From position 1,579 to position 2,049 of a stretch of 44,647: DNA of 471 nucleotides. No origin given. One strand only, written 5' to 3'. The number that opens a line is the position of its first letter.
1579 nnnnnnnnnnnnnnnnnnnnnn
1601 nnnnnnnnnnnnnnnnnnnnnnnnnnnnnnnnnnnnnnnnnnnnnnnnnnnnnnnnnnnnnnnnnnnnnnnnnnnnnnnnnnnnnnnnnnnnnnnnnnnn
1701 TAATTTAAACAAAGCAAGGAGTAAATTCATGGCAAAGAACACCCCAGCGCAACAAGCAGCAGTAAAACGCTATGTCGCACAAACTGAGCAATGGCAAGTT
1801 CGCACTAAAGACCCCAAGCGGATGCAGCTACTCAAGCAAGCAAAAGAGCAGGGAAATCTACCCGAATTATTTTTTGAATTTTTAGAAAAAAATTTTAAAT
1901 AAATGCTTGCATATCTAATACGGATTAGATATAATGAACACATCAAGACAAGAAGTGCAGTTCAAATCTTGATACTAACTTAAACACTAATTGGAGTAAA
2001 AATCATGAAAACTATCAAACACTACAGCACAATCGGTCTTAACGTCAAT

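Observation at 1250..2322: Counter-oriented three-gene cassette with twin consensus promoters sharing one 18-bp palindromic operator in flipped orientation (acr-aca-like or TA-like)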

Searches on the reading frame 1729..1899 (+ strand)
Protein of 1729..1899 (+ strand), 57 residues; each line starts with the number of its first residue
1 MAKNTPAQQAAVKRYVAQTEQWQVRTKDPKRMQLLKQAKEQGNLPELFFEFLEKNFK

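Call 3: search_protein_families(library=pfam, proteins=[window:1729-1899:+], max_evalue=1)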
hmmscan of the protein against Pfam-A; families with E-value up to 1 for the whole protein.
window:1729-1899:+ (57 aa): 0 families

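Call 4: search_protein_families(library=phrogs, proteins=[window:1729-1899:+], max_evalue=0.1)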
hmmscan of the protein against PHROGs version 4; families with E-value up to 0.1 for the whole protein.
window:1729-1899:+ (57 aa): 0 families

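Call 12: search_protein_families(library=ncbifam, proteins=[window:1729-1899:+], max_evalue=1)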
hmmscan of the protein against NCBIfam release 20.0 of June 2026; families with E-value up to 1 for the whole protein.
window:1729-1899:+ (57 aa): 0 families

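Call 13: search_protein_families(library=padloc, proteins=[window:1729-1899:+], max_evalue=1)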
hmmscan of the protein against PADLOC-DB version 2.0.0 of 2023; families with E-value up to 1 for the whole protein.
window:1729-1899:+ (57 aa): 0 families

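Call 15: search_solved_structures(query=window:1729-1899:+, max_evalue=10)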
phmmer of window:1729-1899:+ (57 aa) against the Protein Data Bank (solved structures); distinct sequences matched with E-value up to 10: 10.
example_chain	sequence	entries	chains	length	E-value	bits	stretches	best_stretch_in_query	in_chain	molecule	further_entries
7zd6_t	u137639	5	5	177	0.63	13.4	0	21-50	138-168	NADH dehydrogenase [ubiquinone] 1 beta subcomplex subunit 9 | Complex I-B22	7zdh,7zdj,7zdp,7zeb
5lnk_t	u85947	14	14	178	0.73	13.3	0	21-50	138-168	Mitochondrial complex I, B22 subunit | NADH:ubiquinone oxidoreductase subunit B9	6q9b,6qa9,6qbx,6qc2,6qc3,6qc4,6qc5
6zka_t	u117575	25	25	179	0.9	13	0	21-50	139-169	NADH:ubiquinone oxidoreductase subunit B9 | NADH dehydrogenase [ubiquinone] 1 beta subcomplex subunit 9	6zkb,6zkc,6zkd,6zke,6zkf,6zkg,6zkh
9w2u_n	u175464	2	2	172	1.2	12.5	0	21-50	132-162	NADH dehydrogenase [ubiquinone] 1 beta subcomplex subunit 9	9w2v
5o31_n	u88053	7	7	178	1.3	12.5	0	21-50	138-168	NADH dehydrogenase [ubiquinone] 1 beta subcomplex subunit 9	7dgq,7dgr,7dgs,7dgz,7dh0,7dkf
7qsd_n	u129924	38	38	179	1.7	12.1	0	21-50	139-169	NADH dehydrogenase [ubiquinone] 1 beta subcomplex subunit 9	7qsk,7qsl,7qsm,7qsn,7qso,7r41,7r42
5gpn_Ak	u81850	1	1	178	2.8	11.5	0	19-49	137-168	NADH dehydrogenase [ubiquinone] 1 beta subcomplex subunit 9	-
7v2c_p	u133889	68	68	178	2.8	11.4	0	19-49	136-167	NADH dehydrogenase [ubiquinone] 1 beta subcomplex subunit 9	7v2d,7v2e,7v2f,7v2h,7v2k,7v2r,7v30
5gup_p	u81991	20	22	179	2.8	11.4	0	19-49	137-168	NADH dehydrogenase [ubiquinone] 1 beta subcomplex subunit 9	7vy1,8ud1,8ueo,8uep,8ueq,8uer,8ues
9buh_p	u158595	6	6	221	6.1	10.4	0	21-52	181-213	NADH dehydrogenase [ubiquinone] 1 beta subcomplex subunit 9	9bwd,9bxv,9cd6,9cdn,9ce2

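Call 17: find_homologous_proteins(query=window:1729-1899:+, max_evalue=0.01)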
Query window:1729-1899:+ (57 aa): 27 proteins with E <= 0.01 among 27 candidates.
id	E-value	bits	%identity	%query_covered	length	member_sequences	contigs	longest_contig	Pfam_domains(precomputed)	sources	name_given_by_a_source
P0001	2.8e-29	116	98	100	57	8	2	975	-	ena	-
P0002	3.8e-27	109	93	100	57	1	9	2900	-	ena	-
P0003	7.0e-27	108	91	100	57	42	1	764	-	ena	-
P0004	1.2e-26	107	91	100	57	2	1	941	-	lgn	-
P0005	2.3e-26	107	89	100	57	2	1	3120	-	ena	-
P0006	4.4e-26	106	89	100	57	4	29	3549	-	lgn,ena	-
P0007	6.8e-26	105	89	100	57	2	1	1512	-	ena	-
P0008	1.8e-25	104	88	100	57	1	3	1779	-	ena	-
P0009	2.2e-25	104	88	100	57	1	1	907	-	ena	-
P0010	3.3e-25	103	88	100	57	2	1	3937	-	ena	-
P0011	3.7e-25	103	89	100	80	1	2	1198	-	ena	-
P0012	8.4e-25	102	88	100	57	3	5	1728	-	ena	-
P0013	1.7e-24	101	86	100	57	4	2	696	-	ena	-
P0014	1.9e-24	101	88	100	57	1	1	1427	-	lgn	-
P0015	3.0e-24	100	84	100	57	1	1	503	-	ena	-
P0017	5.9e-23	96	82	98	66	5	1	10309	-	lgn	-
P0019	7.1e-22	93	79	100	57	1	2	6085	-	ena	-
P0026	2.7e-17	78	70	100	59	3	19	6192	-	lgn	-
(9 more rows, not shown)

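Call 22: find_encoding_contigs(protein=P0017, flank=6000, max_places=4)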
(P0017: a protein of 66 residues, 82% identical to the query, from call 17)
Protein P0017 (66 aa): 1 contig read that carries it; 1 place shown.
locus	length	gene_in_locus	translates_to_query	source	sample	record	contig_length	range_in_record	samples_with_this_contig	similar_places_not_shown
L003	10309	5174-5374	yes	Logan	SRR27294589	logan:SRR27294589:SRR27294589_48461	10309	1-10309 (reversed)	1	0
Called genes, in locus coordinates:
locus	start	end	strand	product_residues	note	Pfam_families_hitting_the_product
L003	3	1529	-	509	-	?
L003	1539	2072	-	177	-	PF20093:DUF6484 (faint), PF18946:Apex (faint)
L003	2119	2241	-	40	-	-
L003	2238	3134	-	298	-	-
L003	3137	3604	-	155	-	-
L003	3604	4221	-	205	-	-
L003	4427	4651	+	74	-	-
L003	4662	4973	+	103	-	-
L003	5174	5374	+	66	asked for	-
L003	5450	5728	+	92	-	-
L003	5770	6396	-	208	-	-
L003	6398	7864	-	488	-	-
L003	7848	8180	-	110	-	-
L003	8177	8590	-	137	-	-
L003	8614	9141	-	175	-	PF18788:DarA_N (weak)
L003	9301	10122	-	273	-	-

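Call 28: find_related_loci(query=A1, collection=genome_contigs, flank=5000)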
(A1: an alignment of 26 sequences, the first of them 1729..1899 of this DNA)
Query A1 (57 aa) in genome_contigs; peptide patterns used: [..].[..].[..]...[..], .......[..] (x = any residue, [..] = any of these).
251 stretches matched a pattern, but none encodes a relative of the query by tblastn (E <= 1e-3).

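Call 29: find_related_loci(query=A1, collection=viral_contigs, flank=5000)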
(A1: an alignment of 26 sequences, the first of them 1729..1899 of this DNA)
Query A1 (57 aa) in viral_contigs; peptide patterns used: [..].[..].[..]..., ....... (x = any residue, [..] = any of these).
198 stretches matched a pattern, but none encodes a relative of the query by tblastn (E <= 1e-3).

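Call 30: search_protein_families(library=pfam, alignment_id=A1, max_evalue=10)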
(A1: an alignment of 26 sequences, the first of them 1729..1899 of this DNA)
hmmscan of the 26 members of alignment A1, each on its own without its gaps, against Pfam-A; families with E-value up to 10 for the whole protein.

A. member 1, window:1729-1899:+ (57 aa): 0 families

B. families by the number of members that match (of 26 scanned): 2 families
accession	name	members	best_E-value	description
PF21847.1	DUF6906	4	0.0053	Domain of unknown function (DUF6906)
PF23430.1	DUF7117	1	0.17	Family of unknown function (DUF7117)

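Call 36: find_encoding_contigs(protein=P0026, flank=5000, max_places=6)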
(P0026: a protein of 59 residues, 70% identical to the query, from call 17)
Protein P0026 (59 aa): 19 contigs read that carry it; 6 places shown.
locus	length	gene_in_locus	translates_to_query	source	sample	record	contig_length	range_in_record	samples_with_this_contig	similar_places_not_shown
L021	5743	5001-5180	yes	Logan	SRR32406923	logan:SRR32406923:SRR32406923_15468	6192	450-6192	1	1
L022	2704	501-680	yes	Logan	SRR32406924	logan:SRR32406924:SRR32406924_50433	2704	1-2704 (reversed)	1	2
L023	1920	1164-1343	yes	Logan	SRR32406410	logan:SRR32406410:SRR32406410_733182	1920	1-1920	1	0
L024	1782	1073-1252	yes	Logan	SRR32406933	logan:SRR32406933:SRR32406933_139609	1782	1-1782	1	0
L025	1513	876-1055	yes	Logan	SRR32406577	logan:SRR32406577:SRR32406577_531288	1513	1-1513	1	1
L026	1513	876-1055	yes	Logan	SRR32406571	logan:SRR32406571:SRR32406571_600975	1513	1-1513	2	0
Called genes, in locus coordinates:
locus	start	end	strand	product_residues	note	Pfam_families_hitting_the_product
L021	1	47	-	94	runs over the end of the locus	-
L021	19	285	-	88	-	-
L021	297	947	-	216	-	PF12844:HTH_19, PF13560:HTH_31, PF01381:HTH_3, PF00717:Peptidase_S24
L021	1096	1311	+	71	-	PF15943:YdaS_toxin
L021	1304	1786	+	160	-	PF12728:HTH_17 (weak)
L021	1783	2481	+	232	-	PF09669:Phage_pRha, PF03374:ANT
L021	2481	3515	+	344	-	PF07120:DUF1376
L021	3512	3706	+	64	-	-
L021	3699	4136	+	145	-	-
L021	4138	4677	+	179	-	-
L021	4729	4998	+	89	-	-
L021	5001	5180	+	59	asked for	-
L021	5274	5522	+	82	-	-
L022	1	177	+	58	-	?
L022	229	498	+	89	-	-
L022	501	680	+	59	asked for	-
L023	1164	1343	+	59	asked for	-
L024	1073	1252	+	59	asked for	-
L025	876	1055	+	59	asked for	-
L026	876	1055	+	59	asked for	-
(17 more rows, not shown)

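Call 37: find_encoding_contigs(protein=P0019, flank=5000, max_places=4)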
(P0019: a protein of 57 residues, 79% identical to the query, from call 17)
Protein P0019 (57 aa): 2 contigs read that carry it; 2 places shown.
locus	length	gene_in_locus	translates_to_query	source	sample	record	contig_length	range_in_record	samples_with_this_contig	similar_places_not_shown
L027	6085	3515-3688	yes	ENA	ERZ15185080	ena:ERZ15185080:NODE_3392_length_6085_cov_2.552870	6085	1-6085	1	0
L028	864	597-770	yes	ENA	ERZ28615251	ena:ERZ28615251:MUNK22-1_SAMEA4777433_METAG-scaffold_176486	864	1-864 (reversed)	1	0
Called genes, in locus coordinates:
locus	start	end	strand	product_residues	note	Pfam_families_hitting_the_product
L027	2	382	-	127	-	?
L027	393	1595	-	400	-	PF04466:Terminase_3, PF17288:Terminase_3C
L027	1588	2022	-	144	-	PF20901:Sf6_terminase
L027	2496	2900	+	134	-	-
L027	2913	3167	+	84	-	-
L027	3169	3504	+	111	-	-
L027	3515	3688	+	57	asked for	-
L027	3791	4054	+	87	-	-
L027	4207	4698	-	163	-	-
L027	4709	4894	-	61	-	-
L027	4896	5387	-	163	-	-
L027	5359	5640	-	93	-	PF06147:DUF968 (weak)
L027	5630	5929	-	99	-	PF18909:dGTP_diPhyd_N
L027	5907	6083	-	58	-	?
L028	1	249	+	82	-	?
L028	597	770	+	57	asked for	-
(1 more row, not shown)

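Call 38: find_encoding_contigs(protein=P0006, flank=4000, max_places=8)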
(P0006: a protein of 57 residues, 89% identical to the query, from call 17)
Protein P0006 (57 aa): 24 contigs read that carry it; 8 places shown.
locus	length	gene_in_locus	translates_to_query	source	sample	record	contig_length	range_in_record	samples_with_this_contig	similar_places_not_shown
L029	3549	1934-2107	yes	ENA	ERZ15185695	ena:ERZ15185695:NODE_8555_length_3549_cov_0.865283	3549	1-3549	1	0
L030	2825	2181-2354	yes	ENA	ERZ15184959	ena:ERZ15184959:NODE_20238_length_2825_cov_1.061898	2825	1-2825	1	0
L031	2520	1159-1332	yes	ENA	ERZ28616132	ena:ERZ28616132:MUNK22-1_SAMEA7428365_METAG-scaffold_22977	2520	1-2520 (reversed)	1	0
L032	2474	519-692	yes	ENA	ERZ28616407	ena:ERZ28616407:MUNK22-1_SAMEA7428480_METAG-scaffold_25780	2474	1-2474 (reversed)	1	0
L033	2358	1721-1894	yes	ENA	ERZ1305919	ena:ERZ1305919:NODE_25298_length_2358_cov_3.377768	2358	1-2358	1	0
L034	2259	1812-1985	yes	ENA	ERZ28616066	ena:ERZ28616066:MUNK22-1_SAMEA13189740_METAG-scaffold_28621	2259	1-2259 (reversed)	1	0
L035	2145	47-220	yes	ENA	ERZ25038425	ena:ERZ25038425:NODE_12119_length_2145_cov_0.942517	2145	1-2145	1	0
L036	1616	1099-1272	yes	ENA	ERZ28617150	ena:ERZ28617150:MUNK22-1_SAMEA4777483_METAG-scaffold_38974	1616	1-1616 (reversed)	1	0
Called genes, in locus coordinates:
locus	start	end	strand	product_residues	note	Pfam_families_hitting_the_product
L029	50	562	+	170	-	-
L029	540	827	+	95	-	-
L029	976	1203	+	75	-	-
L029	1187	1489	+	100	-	PF04448:DUF551 (weak)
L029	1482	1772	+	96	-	-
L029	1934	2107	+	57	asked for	-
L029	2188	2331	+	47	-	-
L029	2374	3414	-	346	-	PF24624:Int_N (faint), PF00589:Phage_integrase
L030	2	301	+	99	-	?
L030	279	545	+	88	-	-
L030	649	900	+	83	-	-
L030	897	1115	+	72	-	-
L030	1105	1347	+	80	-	-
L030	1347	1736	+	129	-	-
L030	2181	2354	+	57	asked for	-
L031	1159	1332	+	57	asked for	-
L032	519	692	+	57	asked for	-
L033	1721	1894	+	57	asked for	-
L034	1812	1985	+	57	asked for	-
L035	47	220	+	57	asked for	-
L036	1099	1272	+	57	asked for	-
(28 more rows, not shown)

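Call 41: search_protein_families(library=pfam, proteins=[L027:2496-2897:+, L027:2913-3164:+, L027:3169-3501:+, L021:4729-4995:+, L021:5274-5519:+, L029:2188-2328:+, L003:4427-4648:+, L003:4662-4970:+, L003:5450-5725:+], max_evalue=1)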
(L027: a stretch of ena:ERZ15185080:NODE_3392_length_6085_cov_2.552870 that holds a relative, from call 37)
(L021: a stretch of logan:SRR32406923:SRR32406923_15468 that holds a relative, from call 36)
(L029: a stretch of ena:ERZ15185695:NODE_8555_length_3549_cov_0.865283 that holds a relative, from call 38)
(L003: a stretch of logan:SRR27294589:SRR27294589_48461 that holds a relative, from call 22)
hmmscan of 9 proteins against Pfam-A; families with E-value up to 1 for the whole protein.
L027:2496-2897:+ (134 aa): 0 families

L027:2913-3164:+ (84 aa): 2 families
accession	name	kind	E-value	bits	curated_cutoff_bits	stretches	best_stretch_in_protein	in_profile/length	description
PF07308.18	DUF1456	-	0.0019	18.8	27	1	2-69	1-64/68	Protein of unknown function (DUF1456)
PF16462.11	Phage_TAC_14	-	0.0078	16.7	22.1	1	5-76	23-92/113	Phage tail assembly chaperone protein, TAC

L027:3169-3501:+ (111 aa): 0 families

L021:4729-4995:+ (89 aa): 7 families
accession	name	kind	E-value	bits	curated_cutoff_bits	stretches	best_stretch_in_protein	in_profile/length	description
PF05176.20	ATP-synt_10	-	0.017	14.8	22.3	1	19-69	131-182/256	ATP10 protein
PF06194.16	Phage_Orf51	-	0.018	15.5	27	1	21-53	41-71/80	Phage Conserved Open Reading Frame 51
PF00425.24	Chorismate_bind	-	0.03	14.3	27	1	33-63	3-33/257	chorismate binding enzyme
PF13855.12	LRR_8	-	0.031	14.5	27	1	51-75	3-27/61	Leucine rich repeat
PF18677.6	ArnB_C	-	0.11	12.8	26.3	1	33-65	7-39/72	Archaellum regulatory network B, C-terminal domain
PF08564.16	CDC37_C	-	0.13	12.9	22.1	1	28-62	11-46/100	Cdc37 C terminal domain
PF14786.12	Death_2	-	0.13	12.6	25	1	14-51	76-115/146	Tube Death domain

L021:5274-5519:+ (82 aa): 1 family
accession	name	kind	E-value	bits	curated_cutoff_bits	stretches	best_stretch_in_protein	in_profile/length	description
PF13002.12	LDB19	-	0.18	12.1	27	1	12-68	1-57/183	Arrestin_N terminal like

L029:2188-2328:+ (47 aa): 0 families

L003:4427-4648:+ (74 aa): 2 families
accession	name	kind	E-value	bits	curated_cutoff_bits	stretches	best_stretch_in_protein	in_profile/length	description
PF09954.14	DUF2188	-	0.0035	17.9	22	1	3-21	25-43/62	Uncharacterized protein conserved in bacteria (DUF2188)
PF11754.14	Velvet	-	0.25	11.8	25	1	26-58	129-162/237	Velvet factor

L003:4662-4970:+ (103 aa): 0 families

L003:5450-5725:+ (92 aa): 0 families

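Call 42: search_protein_families(library=phrogs, proteins=[L027:2496-2897:+, L027:2913-3164:+, L027:3169-3501:+, L021:4729-4995:+, L021:5274-5519:+, L029:2188-2328:+, L003:4427-4648:+, L003:4662-4970:+, L003:5450-5725:+], max_evalue=0.1)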
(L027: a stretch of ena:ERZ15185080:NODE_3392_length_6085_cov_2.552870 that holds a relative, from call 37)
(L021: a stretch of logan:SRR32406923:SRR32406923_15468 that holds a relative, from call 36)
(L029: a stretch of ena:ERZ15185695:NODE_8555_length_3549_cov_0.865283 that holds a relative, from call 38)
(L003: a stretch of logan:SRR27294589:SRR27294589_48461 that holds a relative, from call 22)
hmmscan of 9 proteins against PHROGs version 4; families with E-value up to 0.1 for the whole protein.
L027:2496-2897:+ (134 aa): 1 family
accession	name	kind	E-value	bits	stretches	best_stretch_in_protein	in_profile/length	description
phrog_12732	-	unknown function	1.4e-06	29.7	1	1-49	1-49/121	-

L027:2913-3164:+ (84 aa): 0 families

L027:3169-3501:+ (111 aa): 0 families

L021:4729-4995:+ (89 aa): 1 family
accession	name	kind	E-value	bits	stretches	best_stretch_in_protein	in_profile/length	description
phrog_38570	-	unknown function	0.071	14.6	1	24-79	27-82/89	-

L021:5274-5519:+ (82 aa): 2 families
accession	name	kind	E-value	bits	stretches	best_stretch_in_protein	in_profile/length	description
phrog_6330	-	unknown function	2e-16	61.3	1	7-79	13-87/91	-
phrog_9071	-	unknown function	0.00031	21.4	1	43-82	12-46/46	-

L029:2188-2328:+ (47 aa): 2 families
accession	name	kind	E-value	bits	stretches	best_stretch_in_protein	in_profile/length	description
phrog_20740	-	unknown function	0.00021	22.2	1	1-38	1-38/59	-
phrog_37413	-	unknown function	0.042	15.3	1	13-37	55-79/80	-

L003:4427-4648:+ (74 aa): 0 families

L003:4662-4970:+ (103 aa): 0 families

L003:5450-5725:+ (92 aa): 0 families

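Call 43: search_solved_structures(query=A1, max_evalue=10, show_alignments=3)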
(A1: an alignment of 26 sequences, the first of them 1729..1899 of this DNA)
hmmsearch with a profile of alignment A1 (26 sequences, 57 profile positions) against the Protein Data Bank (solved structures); distinct sequences matched with E-value up to 10: 4.
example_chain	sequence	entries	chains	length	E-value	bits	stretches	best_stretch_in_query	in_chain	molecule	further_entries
8pjx_A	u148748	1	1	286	0.00014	24.7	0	7-24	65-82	SAKe6FR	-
4dlp_A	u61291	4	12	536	1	12.3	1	13-33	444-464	Aminoacyl-tRNA synthetase, class I:Aminoacyl-tRNA synthetase, class Ia:Methionyl-tRNA synt | Methionine--tRNA ligase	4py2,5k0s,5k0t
1vlr_A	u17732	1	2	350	1.3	12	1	13-41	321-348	mRNA decapping enzyme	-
9ibq_A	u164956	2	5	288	1.6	11.7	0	30-56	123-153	BstEII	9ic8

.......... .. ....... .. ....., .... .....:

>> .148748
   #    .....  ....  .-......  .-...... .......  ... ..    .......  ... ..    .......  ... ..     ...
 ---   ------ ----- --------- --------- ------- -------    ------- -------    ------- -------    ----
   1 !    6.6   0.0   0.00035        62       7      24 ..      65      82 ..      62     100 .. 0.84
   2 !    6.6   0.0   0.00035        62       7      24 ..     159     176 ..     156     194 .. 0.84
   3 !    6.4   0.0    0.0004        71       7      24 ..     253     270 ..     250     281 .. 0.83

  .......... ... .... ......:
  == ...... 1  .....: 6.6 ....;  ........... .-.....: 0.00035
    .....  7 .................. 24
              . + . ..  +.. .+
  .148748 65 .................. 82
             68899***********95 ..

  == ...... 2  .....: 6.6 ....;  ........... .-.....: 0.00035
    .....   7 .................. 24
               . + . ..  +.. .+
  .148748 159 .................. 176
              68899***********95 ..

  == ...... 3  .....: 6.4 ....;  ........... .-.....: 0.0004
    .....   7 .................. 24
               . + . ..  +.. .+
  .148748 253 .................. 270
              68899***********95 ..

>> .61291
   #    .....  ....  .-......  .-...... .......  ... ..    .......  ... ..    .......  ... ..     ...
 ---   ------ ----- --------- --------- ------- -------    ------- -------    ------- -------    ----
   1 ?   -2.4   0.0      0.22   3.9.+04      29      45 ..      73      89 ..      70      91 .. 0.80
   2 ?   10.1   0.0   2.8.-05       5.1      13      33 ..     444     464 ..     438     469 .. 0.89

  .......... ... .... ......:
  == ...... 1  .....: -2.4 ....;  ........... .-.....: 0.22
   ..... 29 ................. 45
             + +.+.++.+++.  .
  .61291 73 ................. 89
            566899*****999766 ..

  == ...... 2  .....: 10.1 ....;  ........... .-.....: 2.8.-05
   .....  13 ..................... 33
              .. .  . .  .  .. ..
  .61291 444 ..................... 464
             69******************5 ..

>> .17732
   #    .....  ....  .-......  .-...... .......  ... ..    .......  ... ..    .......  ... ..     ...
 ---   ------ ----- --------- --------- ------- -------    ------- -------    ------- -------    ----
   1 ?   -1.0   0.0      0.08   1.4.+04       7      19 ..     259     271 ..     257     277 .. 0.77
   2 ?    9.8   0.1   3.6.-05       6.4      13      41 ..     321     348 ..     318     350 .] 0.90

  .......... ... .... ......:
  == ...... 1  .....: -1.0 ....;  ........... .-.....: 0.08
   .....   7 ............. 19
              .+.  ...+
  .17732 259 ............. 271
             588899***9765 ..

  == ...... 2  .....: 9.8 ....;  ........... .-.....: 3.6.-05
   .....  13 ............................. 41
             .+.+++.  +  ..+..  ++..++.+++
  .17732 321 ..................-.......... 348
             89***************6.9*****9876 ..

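Call 55: search_protein_representatives(alignment_id=A1)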
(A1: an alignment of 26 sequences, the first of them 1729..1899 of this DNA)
Query: 26 sequences, 57 profile positions. Proteins with E-value up to 0.001 (for the whole library): 9; up to 1e-10: 5; up to 1e-30: 1. The best 9 are listed.
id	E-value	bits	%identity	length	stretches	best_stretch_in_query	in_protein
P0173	4.2e-31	122.5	-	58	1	1-55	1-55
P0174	2.3e-24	100.9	-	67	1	1-52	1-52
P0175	1.7e-16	75.7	-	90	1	1-38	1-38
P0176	2.8e-13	65.4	-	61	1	6-56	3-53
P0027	5.2e-13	64.5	-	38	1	1-30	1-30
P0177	1.4e-08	50.4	-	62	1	5-56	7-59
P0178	1.6e-07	47.0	-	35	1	1-25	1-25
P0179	9.2e-05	38.1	-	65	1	6-56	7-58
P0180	3.2e-04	36.4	-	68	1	6-56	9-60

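Call 57: list_cluster_members(proteins=[P0176, P0177, P0179, P0180, P0174, P0173])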
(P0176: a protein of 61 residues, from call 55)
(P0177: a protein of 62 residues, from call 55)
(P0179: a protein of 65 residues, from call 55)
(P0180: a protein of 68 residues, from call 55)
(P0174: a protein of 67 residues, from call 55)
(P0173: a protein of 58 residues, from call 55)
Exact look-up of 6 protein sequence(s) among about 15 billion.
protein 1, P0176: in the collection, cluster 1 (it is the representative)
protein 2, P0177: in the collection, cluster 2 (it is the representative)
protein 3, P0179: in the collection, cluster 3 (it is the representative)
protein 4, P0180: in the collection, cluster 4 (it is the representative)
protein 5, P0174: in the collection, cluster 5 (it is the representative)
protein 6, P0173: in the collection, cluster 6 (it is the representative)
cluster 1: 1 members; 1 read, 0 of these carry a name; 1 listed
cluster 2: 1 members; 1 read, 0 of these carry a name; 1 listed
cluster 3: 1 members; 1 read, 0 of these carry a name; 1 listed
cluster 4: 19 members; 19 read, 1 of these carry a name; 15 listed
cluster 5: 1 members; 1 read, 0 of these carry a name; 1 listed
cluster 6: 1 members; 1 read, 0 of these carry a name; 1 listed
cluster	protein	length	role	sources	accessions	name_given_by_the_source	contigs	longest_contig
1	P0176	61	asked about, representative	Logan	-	-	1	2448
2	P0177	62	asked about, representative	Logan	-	-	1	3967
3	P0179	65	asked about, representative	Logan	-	-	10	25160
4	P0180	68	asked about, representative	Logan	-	-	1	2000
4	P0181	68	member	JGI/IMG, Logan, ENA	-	hypothetical protein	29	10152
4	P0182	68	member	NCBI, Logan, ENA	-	-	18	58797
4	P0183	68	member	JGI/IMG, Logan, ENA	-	-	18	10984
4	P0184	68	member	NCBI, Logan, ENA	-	-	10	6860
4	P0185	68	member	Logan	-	-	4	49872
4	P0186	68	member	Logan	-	-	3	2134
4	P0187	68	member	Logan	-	-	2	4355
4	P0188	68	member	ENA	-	-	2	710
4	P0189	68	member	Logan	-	-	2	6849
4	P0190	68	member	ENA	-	-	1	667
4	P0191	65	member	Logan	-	-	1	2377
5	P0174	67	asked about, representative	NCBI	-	-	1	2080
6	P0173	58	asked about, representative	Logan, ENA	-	-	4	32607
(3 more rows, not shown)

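Call 58: search_dna_similar(query=window:1729-1899:+, collection=phages, mode=protein, max_evalue=10, max_rows=15)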
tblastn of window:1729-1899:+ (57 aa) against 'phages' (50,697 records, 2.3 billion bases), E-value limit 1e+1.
Records with a match: 1; places in all: 1; records where one place covers at least 80% of the query: 0.
Best place of each record, by identity: <60% 1.
By first word of the organism name: Microbacterium 1.
By host as written in the record: Microbacterium foliorum NRRL B-24224 1.
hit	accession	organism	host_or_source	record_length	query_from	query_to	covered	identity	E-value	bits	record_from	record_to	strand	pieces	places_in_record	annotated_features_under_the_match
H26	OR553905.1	Microbacterium phage Magritte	Microbacterium foliorum NRRL B-24224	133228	4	31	49%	48.5%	4e+0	30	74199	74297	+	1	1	116: endolysin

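Call 62: search_protein_families(library=pfam, proteins=[P0176, P0177, P0179, P0180, P0173], max_evalue=10)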
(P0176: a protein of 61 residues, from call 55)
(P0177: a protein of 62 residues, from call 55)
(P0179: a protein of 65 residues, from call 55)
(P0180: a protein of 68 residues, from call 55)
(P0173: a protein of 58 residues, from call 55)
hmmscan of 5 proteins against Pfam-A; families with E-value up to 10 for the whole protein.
P0176 (61 aa): 0 families

P0177 (62 aa): 0 families

P0179 (65 aa): 1 family
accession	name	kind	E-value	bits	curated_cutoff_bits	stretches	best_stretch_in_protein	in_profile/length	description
PF11207.13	DUF2989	-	0.051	13.9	23.8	1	7-57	70-120/201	Protein of unknown function (DUF2989)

P0180 (68 aa): 0 families

P0173 (58 aa): 0 families
